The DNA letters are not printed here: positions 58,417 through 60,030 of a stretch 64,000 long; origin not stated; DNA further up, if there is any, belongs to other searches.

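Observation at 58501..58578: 26-bp triple tandem repeat derived from, and overlapping, the 5' end of the PaaK-like gene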

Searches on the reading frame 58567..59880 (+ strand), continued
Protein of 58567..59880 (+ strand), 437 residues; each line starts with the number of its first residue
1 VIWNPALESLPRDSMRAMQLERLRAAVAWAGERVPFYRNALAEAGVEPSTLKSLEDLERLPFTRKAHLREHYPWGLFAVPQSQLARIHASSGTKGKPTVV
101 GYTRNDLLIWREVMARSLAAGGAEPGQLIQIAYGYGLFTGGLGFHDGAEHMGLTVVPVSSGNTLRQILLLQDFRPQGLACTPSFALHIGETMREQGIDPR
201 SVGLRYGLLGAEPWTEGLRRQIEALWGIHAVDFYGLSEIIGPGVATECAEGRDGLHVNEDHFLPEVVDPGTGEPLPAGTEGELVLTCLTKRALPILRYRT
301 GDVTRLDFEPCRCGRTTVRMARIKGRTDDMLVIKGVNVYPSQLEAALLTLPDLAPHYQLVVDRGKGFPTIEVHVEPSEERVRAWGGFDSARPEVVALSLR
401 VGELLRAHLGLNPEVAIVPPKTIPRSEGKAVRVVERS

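Call 32: find_encoding_contigs(protein=P0026, flank=1500, max_places=3)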
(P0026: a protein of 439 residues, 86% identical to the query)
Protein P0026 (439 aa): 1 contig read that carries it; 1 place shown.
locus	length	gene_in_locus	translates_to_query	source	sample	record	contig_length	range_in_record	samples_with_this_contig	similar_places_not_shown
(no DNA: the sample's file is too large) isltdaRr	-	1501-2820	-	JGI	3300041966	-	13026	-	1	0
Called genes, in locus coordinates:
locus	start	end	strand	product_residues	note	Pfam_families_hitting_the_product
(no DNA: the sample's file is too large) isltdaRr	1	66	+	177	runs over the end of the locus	PF02577:BFN_dom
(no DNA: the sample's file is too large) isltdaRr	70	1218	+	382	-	PF20706:GT4-conflict, PF13439:Glyco_transf_4, PF13579:Glyco_trans_4_4, PF00534:Glycos_transf_1, PF13692:Glyco_trans_1_4, PF13524:Glyco_trans_1_2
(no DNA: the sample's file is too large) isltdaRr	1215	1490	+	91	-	-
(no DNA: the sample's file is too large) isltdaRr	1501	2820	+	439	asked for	PF00501:AMP-binding, PF14535:AMP-binding_C_2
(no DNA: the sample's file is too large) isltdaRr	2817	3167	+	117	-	?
